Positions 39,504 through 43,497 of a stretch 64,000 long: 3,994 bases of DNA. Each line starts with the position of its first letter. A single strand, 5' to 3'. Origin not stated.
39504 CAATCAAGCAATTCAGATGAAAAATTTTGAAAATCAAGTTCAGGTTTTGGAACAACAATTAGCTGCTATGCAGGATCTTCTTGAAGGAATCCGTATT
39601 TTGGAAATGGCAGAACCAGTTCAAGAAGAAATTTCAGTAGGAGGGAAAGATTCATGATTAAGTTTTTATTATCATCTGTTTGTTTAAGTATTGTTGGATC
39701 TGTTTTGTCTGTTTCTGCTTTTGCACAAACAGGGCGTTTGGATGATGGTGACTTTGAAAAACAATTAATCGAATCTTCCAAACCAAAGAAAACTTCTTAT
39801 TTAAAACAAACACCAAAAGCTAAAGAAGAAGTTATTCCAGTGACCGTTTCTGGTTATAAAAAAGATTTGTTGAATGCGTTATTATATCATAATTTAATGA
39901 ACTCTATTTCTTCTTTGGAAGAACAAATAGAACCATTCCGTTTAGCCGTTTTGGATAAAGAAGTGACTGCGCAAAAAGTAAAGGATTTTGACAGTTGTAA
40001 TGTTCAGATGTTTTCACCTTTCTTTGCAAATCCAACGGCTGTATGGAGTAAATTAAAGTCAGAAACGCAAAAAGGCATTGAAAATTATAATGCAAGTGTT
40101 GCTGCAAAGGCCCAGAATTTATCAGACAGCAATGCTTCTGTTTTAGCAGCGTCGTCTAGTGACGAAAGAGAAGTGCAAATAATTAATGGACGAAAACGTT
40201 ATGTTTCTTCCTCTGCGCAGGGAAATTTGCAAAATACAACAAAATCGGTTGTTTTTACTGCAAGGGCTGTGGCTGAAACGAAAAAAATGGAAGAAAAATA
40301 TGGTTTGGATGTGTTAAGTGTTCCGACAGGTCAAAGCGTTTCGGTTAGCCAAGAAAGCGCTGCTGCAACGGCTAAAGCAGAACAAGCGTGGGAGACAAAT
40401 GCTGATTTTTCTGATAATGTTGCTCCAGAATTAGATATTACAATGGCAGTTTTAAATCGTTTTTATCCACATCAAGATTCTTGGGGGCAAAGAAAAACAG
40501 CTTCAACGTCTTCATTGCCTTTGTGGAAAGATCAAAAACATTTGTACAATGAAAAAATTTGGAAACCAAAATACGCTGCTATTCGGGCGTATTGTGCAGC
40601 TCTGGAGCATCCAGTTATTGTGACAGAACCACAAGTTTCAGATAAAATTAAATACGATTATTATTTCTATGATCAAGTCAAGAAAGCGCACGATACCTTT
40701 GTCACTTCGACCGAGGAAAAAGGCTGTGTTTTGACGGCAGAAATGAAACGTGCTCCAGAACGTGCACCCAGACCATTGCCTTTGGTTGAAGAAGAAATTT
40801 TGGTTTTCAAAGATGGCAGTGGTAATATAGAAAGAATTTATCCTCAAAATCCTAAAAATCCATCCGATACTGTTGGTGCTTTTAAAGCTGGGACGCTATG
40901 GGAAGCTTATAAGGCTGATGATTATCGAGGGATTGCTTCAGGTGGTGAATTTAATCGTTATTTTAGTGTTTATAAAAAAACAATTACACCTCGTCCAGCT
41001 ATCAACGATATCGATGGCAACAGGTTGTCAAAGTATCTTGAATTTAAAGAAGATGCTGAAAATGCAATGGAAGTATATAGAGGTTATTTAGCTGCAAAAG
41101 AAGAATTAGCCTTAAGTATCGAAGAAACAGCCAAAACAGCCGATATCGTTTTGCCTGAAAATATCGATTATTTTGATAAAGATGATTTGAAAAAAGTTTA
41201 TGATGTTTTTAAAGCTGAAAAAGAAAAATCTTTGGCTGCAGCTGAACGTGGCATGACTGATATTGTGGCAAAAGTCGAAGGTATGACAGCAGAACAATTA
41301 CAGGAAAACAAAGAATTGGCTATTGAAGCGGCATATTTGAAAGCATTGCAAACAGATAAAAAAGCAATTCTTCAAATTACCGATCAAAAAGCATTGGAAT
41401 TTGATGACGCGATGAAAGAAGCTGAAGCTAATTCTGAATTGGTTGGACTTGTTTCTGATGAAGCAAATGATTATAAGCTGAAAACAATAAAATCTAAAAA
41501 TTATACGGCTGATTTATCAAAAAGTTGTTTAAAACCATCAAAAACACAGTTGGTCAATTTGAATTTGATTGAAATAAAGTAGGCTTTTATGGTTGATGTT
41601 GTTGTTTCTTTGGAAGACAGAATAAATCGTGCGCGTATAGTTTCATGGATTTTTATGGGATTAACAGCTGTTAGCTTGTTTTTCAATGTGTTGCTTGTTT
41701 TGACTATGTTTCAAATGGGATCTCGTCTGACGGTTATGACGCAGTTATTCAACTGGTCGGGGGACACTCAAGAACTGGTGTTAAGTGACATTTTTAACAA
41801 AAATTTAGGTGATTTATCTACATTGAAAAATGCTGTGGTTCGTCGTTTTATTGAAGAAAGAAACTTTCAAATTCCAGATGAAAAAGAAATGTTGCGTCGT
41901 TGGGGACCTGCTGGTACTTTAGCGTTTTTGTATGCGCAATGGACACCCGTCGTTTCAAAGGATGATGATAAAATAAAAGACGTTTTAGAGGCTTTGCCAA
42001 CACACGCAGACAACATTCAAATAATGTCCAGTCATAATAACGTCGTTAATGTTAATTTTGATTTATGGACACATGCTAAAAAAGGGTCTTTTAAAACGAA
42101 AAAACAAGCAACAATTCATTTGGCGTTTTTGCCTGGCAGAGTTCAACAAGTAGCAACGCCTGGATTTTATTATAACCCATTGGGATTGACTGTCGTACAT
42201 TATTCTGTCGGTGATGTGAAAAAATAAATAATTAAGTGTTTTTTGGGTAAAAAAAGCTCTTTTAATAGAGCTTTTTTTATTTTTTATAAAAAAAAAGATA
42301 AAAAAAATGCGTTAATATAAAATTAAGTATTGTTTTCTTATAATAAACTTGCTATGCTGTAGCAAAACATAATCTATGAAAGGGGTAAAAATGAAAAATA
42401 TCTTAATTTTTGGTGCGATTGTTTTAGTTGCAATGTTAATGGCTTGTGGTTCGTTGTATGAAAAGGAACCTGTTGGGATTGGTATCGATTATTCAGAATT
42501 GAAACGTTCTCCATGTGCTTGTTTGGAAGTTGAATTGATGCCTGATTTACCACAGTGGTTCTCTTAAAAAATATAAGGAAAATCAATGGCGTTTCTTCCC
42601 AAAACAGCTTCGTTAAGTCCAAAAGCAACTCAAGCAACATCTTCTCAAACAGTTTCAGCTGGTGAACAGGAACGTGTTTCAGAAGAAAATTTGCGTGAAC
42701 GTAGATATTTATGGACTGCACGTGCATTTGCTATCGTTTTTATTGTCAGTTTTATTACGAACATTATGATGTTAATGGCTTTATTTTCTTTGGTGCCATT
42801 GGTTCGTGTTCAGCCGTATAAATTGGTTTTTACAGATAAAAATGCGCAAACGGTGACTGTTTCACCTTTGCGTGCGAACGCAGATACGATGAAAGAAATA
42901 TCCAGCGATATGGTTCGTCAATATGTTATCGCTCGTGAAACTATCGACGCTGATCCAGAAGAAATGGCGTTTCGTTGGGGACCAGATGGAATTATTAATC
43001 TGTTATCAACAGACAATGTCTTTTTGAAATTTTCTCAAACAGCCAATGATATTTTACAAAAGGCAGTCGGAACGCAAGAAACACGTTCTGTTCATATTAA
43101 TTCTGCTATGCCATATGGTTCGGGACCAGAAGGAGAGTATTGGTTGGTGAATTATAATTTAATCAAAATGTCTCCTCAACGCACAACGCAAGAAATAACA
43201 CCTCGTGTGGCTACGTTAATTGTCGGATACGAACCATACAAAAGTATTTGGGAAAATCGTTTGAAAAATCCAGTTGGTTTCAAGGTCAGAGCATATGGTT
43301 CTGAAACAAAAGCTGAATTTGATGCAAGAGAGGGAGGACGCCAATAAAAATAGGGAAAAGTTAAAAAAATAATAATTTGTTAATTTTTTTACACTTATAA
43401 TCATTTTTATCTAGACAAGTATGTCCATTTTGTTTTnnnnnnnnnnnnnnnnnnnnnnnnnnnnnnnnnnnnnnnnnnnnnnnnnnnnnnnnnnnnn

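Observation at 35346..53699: ~18 kb co-directional T4SS-like island inserted between folD and typA, lacking the VirB2/B3/B4/B6/D4 genes that such systems normally require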

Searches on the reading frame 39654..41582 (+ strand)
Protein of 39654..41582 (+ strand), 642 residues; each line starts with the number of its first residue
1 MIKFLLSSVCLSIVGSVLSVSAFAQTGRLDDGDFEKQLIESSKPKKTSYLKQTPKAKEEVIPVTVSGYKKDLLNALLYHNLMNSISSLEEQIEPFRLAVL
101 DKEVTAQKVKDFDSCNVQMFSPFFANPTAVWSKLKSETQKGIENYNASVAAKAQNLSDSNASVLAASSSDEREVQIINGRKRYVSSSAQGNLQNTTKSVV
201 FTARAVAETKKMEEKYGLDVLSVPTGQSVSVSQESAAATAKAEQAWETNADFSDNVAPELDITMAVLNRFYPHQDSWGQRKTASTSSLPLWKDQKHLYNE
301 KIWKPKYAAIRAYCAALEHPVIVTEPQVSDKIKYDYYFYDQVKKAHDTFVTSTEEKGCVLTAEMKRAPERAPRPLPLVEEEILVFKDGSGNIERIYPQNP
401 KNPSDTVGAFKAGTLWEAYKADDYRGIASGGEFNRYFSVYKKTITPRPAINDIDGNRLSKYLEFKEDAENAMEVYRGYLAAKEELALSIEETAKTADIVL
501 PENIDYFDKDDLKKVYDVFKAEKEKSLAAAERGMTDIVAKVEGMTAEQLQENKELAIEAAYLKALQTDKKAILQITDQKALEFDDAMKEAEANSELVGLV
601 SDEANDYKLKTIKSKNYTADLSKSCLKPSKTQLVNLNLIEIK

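Call 5: search_protein_families(library=pfam, proteins=[window:39654-41582:+], max_evalue=0.01)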
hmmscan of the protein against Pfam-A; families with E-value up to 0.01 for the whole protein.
window:39654-41582:+ (642 aa): 0 families

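Call 12: search_protein_families(library=ncbifam, proteins=[window:39654-41582:+], max_evalue=1)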
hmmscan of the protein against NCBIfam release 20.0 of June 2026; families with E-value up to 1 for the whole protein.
window:39654-41582:+ (642 aa): 0 families
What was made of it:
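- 39654..41582 (+): p5, secreted 642-aa protein of unknown fold, lineage-specific partner of the cluster. No Pfam or NCBIfam match (calls 5, 12).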

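Call 15: find_homologous_proteins(query=window:39654-41582:+, max_evalue=0.001)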
Query window:39654-41582:+ (642 aa): 8 proteins with E <= 0.001 among 8000 candidates.
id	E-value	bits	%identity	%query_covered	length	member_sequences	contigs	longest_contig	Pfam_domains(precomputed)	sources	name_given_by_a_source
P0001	1.3e-211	722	71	71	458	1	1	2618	-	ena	-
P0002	4.7e-187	641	50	100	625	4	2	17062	-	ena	-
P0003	1.3e-183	630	48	100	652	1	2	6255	-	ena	-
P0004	1.5e-145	504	42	100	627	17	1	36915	-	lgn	-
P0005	2.1e-144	500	42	100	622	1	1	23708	-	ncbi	-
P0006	2.3e-125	438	35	84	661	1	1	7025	-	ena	-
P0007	1.4e-119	418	36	60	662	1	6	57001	-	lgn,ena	-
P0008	1.1e-113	399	49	64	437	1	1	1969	PF00408.27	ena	-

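Call 40: predict_structure(alignment_id=A1)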
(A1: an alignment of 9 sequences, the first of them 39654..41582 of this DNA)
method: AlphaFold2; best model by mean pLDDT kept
length: 642 residues; sequences in the alignment: 9
mean_pLDDT: 56.4   pTM: 0.42
mean pLDDT of the five models: 56.4, 52.0, 49.9, 49.8, 45.7
residues with pLDDT >= 90: 26; 70-90: 206; 50-70: 119; < 50: 291
segments of 3 or more residues with pLDDT < 50: 1-65, 145-205, 218-236, 238-292, 335-337, 373-440, 442-455, 639-642
pLDDT, mean of each block of 10 residues (from residue 1): 26 28 29 38 31 32 56 89 87 76 81 76 61 67 44 29 27 28 31 30 50 54 36 42 40 31 29 37 36 61 83 81 64 54 81 82 79 36 38 39 38 38 34 41 37 46 75 79 86 85 86 93 93 82 71 77 88 77 75 66 58 60 59 51 41
secondary structure, 60 per line:
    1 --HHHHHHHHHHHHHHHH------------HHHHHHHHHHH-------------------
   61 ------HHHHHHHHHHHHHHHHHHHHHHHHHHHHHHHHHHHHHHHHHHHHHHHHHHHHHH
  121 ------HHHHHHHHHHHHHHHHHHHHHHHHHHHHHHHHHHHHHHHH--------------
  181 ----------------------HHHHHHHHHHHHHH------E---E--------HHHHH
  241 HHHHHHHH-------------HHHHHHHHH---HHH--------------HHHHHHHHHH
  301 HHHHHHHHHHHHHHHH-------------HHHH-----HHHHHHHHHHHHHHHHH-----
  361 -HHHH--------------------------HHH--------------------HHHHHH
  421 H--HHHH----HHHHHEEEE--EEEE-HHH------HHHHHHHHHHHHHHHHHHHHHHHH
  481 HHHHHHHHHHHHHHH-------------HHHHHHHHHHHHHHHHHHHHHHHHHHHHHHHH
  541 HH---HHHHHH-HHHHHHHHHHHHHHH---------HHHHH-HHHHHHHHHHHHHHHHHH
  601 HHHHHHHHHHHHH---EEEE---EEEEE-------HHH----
elements in order: H3-18 H31-41 H67-120 H127-166 H203-216 H236-248 H262-270 H291-316 H330-333 H339-355 H362-365 H415-421 H424-427 H432-436 E437-440 E443-446 H457-495 H509-542 H546-551 H553-567 H577-581 H583-613 E617-620 E624-628

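Call 86: fold_search(model_id=the predicted structure, library=pdb)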
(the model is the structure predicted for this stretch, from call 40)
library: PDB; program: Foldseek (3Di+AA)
matches with E <= 10: 19; with E <= 0.001: 0
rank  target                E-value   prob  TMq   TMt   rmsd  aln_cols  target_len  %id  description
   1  3o4x_E                1.9e+00  0.02  0.06  0.08  44.2       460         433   10  Crystal structure of complex between amino and carboxy terminal fragments of mDia1 (released 2010-10-13)
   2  8j07_g6               2.9e+00  0.02  0.07  0.02  49.1       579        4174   11  96nm repeat of human respiratory doublet microtubule and associated axonemal complexes (released 2023-07-26)
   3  9hqx_B                3.0e+00  0.04  0.08  0.08  36.0       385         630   11  Salmonella enterica Lamassu LmuACB bound to DNA duplex (released 2025-10-01)
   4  7yqh_B                3.5e+00  0.01  0.07  0.05  78.5       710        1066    9  Cryo-EM structure of 8-subunit Smc5/6 (released 2024-01-31)
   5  8glv_Cn               4.2e+00  0.02  0.07  0.02  45.7       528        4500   10  96-nm repeat unit of doublet microtubules from Chlamydomonas reinhardtii flagella (released 2023-05-31)
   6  3obv_F                4.2e+00  0.01  0.06  0.08  43.6       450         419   10  Autoinhibited Formin mDia1 Structure (released 2010-11-24)
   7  9qe0_B                4.8e+00  0.01  0.09  0.05  61.2       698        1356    9  Neobacillus vireti Wadjet-II JetABC dimer (released 2025-06-25)
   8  7zr1_C                5.3e+00  0.02  0.09  0.08  61.0       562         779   12  Chaetomium thermophilum Mre11-Rad50-Nbs1 complex bound to ATPyS (composite structure) (released 2023-01-11)
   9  6yvu_B                5.5e+00  0.01  0.07  0.05  51.8       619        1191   10  Condensin complex from S.cerevisiae ATP-free apo non-engaged state (released 2020-07-15)
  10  3obv_H                6.1e+00  0.01  0.06  0.09  44.0       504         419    9  Autoinhibited Formin mDia1 Structure (released 2010-11-24)
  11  9gm6_B                7.0e+00  0.01  0.08  0.06  52.8       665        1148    9  MukBEF in a nucleotide-bound state with open neck gate (heads core) (released 2025-03-26)
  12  8i0t_L                8.0e+00  0.01  0.08  0.13  64.8       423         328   10  The cryo-EM structure of human Bact-III complex (released 2024-07-31)
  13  9gm7_A                8.0e+00  0.01  0.08  0.04  60.0       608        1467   10  MukBEF in a nucleotide-bound state with open neck gate (monomer) (released 2025-03-26)
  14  7som_h                8.0e+00  0.01  0.06  0.06  34.3       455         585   13  Ciliary C2 central pair apparatus isolated from Chlamydomonas reinhardtii (released 2022-04-13)
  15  8bx8_B                8.4e+00  0.01  0.08  0.02  46.2       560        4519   12  In situ outer dynein arm from Chlamydomonas reinhardtii in the post-power stroke state (released 2023-05-10)
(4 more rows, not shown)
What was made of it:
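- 39654..41582 (+): The AF2 model is poor and the fold search found nothing (calls 40, 86).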

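Call 98: search_protein_representatives(alignment_id=A1)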
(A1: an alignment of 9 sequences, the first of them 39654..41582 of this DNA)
Query: 9 sequences, 623 profile positions. Proteins with E-value up to 0.001 (for the whole library): 95; up to 1e-10: 53; up to 1e-30: 25. The best 95 are listed.
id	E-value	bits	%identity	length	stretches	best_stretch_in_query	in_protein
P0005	2.6e-287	971.0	-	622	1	1-623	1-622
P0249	3.8e-225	765.6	-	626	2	214-623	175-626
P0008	1.2e-200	684.7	-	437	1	1-424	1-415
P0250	2.2e-151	522.0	-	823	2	29-623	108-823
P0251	2.9e-135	468.7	-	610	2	209-623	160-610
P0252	4.2e-126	438.5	-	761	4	265-620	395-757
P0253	3.4e-102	359.5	-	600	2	224-583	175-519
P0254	9.5e-101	354.7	-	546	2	229-622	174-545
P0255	2.7e-95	336.7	-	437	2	1-374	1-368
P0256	4.6e-76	273.2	-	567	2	217-622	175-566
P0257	2.1e-73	264.4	-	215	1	1-197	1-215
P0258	3.0e-67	244.0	-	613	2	229-593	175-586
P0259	4.8e-61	223.6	-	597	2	243-591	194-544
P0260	3.5e-55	204.2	-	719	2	219-570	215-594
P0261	5.3e-55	203.6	-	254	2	1-182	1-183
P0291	3.3e-14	68.9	-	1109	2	64-300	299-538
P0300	1.6e-10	56.7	-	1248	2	67-300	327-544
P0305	2.4e-09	52.8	-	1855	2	55-302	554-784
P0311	3.3e-08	49.0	-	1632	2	55-300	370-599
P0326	1.9e-05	39.9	-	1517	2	56-299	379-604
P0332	2.0e-04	36.5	-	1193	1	3-297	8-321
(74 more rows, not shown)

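Call 99: search_protein_families(library=pfam, proteins=[P0291, P0300, P0305, P0311, P0326, P0332], max_evalue=0.001)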
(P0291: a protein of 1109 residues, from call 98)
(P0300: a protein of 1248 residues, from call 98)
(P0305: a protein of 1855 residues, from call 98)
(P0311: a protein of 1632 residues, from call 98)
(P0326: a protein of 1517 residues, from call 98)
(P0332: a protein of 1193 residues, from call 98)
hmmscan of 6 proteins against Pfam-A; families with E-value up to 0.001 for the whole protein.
P0291 (1109 aa): 0 families

P0300 (1248 aa): 0 families

P0305 (1855 aa): 0 families

P0311 (1632 aa): 0 families

P0326 (1517 aa): 0 families

P0332 (1193 aa): 0 families
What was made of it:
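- Tried and rejected: Pfam on six long, distant p5 relatives found nothing (call 99).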

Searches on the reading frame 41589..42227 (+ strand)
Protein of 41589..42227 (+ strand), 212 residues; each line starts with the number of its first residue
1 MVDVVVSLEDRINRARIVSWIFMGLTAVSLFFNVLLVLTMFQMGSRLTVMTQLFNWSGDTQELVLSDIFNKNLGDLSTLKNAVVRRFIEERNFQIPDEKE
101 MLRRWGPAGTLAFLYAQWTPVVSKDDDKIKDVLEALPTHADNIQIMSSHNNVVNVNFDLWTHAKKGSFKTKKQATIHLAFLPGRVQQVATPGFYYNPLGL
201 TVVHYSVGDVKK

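Call 5: search_protein_families(library=pfam, proteins=[window:41589-42227:+], max_evalue=0.01)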
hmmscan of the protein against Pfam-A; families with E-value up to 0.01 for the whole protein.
window:41589-42227:+ (212 aa): 1 family
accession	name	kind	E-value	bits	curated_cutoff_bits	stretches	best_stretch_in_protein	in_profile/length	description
PF04335.19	VirB8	-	0.0001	22.7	23.2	1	10-208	8-211/213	VirB8 protein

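Call 12: search_protein_families(library=ncbifam, proteins=[window:41589-42227:+], max_evalue=1)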
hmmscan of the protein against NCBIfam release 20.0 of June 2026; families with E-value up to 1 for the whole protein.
window:41589-42227:+ (212 aa): 0 families

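Call 63: search_solved_structures(query=window:41589-42227:+, max_evalue=1)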
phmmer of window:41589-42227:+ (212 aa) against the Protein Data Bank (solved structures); distinct sequences matched with E-value up to 1: 2.
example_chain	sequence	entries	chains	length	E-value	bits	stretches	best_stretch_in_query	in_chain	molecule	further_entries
5usx_A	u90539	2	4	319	0.96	12.2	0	33-71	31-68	Thioredoxin reductase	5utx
5vt3_A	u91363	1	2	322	0.97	12.2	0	33-71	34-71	Thioredoxin reductase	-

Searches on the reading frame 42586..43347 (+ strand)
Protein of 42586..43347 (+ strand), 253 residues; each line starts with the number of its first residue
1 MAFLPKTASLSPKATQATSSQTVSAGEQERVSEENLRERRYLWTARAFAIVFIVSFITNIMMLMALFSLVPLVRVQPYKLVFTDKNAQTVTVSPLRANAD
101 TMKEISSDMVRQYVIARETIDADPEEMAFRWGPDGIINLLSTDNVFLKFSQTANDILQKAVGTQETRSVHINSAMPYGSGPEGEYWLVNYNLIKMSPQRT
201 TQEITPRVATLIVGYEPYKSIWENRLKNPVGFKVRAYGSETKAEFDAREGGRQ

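Call 5: search_protein_families(library=pfam, proteins=[window:42586-43347:+], max_evalue=0.01)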
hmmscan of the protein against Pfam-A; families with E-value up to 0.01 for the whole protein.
window:42586-43347:+ (253 aa): 1 family
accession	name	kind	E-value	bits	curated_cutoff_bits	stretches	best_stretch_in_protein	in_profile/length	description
PF04335.19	VirB8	-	1.5e-12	48.2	23.2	1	44-237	16-208/213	VirB8 protein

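Call 12: search_protein_families(library=ncbifam, proteins=[window:42586-43347:+], max_evalue=1)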
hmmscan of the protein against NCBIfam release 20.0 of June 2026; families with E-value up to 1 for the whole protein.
window:42586-43347:+ (253 aa): 1 family
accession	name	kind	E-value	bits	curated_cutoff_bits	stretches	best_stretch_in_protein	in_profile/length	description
NF010439.0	PRK13865.1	equivalog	7.9e-06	25.5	188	1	44-129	36-121/237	type IV secretion system protein VirB8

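Call 62: search_solved_structures(query=window:42586-43347:+, max_evalue=1)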
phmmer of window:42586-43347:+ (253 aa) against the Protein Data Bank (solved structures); distinct sequences matched with E-value up to 1: 6.
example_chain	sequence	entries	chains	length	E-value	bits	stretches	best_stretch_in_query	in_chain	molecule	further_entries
5i97_A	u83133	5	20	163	0.00013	24.8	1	100-238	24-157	Conjugal transfer protein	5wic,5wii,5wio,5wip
4mei_A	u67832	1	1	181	0.0082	18.9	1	68-240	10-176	VirB8 protein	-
4kz1_A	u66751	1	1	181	0.045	16.5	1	68-239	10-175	VirB8 protein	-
4nhf_A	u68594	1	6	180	0.049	16.4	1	91-241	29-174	TrwG protein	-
4lso_A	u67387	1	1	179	0.16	14.7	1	69-241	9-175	Type IV secretion system protein virB8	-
9lwi_E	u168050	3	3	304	0.84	12.3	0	99-181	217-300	Non-structural maintenance of chromosomes element 3 homolog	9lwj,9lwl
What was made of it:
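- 42586..43347 (+): VirB8b (253 aa). PF04335 at 48 bits (call 5); the best PDB match is the pKM101 conjugal transfer protein 5i97 (call 62).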
